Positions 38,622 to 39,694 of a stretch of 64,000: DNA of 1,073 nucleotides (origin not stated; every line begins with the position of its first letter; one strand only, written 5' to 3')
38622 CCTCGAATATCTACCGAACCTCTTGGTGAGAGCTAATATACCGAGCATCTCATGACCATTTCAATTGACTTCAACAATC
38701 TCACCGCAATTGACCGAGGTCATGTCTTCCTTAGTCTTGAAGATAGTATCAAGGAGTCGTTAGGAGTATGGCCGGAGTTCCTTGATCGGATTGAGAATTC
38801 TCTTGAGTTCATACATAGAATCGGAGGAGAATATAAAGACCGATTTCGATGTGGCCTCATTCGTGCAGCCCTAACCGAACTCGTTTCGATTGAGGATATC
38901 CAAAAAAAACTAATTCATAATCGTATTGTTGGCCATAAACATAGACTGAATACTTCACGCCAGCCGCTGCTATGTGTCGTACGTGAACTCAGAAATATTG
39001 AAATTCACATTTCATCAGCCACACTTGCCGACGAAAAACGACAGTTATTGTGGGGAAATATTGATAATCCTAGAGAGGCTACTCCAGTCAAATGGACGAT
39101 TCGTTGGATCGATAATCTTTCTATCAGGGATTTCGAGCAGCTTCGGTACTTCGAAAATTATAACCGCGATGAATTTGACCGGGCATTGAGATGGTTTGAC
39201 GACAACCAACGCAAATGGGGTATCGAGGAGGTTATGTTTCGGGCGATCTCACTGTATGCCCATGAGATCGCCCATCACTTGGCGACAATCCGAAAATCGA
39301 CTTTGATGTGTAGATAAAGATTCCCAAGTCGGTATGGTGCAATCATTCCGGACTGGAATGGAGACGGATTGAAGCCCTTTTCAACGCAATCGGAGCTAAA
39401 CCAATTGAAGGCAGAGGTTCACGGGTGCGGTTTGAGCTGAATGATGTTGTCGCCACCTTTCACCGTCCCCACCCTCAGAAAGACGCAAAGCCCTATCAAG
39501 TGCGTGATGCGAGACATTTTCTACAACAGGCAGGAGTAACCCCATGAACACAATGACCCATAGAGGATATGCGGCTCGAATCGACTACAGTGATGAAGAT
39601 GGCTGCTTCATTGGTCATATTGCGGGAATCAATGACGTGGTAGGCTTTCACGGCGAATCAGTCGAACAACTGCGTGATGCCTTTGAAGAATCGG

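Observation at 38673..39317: AT-rich 214-aa ORF carrying an RNxxxH HEPN-type motif, inserted directly onto the hicA toxin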

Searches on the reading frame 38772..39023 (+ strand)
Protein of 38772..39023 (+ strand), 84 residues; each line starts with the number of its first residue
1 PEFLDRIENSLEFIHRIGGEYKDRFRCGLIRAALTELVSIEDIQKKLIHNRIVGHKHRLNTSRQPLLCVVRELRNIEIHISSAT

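Call 100: search_solved_structures(query=A7, max_evalue=10, show_alignments=5)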
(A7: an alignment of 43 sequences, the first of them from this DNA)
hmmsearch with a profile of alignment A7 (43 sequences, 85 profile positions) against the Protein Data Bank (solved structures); distinct sequences matched with E-value up to 10: 1.
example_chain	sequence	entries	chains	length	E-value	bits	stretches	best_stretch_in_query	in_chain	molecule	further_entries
6tmh_A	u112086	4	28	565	0.62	13.5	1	17-45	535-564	ATP synthase subunit alpha,subunit alpha | ATP synthase subunit alpha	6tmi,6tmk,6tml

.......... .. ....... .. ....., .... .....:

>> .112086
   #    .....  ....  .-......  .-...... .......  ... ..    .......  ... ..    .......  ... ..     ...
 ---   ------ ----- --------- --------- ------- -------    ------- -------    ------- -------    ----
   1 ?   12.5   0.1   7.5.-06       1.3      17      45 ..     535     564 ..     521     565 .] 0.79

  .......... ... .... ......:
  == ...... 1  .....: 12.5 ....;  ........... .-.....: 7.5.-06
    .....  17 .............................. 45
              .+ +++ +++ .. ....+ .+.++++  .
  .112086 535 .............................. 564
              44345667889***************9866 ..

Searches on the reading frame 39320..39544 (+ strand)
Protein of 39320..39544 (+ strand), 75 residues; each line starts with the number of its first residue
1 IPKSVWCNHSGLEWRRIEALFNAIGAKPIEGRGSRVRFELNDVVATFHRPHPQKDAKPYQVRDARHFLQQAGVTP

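Call 12: search_protein_families(library=ncbifam, proteins=[window:39320-39544:+], max_evalue=1)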
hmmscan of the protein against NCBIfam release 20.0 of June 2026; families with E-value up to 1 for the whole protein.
window:39320-39544:+ (75 aa): 0 families

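Call 63: search_protein_families(library=pfam, proteins=[window:39320-39544:+], max_evalue=1)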
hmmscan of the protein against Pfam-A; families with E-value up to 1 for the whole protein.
window:39320-39544:+ (75 aa): 1 family
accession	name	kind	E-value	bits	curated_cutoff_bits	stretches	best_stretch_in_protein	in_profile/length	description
PF07927.17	HicA_toxin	-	9.2e-13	48.5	27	1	14-73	1-58/58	HicA toxin of bacterial toxin-antitoxin,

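Call 66: search_dna_similar(query=window:39320-39544:+, collection=plasmids, mode=protein, max_evalue=0.00001, max_rows=10)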
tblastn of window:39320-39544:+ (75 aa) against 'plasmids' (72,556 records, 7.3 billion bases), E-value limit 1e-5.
Records with a match: 195; places in all: 212; records where one place covers at least 80% of the query: 183.
Best place of each record, by identity: 60-80% 75; <60% 120.
By first word of the organism name: Piscirickettsia 69; Rhizobium 32; Sinorhizobium 31; Deinococcus 17; Sulfitobacter 9; Ensifer 7; Cereibacter 3; Pannonibacter 2; Paracoccus 2; Neorhizobium 2; and 16 more.
By predicted mobility (MOB-suite, as given by PLSDB): non-mobilizable 117; conjugative 54; mobilizable 24.
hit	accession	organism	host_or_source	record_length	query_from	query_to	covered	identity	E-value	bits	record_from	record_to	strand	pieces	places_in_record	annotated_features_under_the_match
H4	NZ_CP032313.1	Pannonibacter phragmitetus BB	cell culture,soil under ...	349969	12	75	85%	65.6%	6e-19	86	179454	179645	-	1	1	type II toxin-antitoxin system HicA family toxin | type II toxin-antitoxin system HicB family antitoxin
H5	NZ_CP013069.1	Pannonibacter phragmitetus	Homo sapiens,blood, liver abscess ...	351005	12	75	85%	65.6%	9e-19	85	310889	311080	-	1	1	type II toxin-antitoxin system HicA family toxin | type II toxin-antitoxin system HicB family antitoxin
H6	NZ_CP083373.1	Ensifer canadensis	Melilotus albus,Cell Culture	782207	11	75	87%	63.1%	7e-18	82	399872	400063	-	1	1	type II toxin-antitoxin system HicA family toxin | type II toxin-antitoxin system HicB family antitoxin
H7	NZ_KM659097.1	Paracoccus yeei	Lubin copper mine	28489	12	73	83%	66.1%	8e-19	85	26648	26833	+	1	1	type II toxin-antitoxin system HicA family toxin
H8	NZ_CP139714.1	Sulfitobacter sp. OXR-159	Bacterial Culture,hydrothermal vent ...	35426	12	74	84%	65.1%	4e-18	83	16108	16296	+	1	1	type II toxin-antitoxin system HicA family toxin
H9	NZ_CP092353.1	Rhizobium sp. C104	Cell culture,nodule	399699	12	75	85%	64.1%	2e-20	89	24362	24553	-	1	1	type II toxin-antitoxin system HicA family toxin | type II toxin-antitoxin system HicB family antitoxin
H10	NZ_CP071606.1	Rhizobium binae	lentil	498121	12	75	85%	64.1%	6e-20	88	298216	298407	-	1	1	type II toxin-antitoxin system HicA family toxin | type II toxin-antitoxin system HicB family antitoxin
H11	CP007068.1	Rhizobium leguminosarum bv. trifolii CB782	plant root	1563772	12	75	85%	64.1%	6e-20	88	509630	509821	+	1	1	HicA protein | HicB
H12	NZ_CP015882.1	Ensifer adhaerens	silty clay loam soil (pH 6.1)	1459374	12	75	85%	62.5%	2e-19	87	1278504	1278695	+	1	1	none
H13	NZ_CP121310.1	Ensifer adhaerens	bacterial colony,soil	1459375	12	75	85%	62.5%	2e-19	87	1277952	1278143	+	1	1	none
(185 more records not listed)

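Call 67: get_annotated_region(hit=H9, flank=600)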
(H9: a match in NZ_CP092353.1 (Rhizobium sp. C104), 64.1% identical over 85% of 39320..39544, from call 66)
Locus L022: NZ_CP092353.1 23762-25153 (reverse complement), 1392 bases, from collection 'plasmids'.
description: Rhizobium sp. C104 plasmid pRSpC104f, complete sequence
organism: Rhizobium sp. C104 (NCBI taxid 2917727)
taxonomy: Bacteria; Pseudomonadota; Alphaproteobacteria; Hyphomicrobiales; Rhizobiaceae; Rhizobium; Rhizobium sp. C104
host: -; source: Cell culture,nodule; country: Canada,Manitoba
typing (MOB-suite, as given by PLSDB): conjugative; replicon rep_cluster_287; relaxase MOBQ; mating-pair formation MPF_T
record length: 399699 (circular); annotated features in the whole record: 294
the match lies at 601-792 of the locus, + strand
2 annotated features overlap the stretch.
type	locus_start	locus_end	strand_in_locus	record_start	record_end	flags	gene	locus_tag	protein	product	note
CDS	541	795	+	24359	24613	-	-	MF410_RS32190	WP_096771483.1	type II toxin-antitoxin system HicA family toxin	-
CDS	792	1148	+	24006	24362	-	-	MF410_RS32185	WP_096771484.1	type II toxin-antitoxin system HicB family antitoxin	-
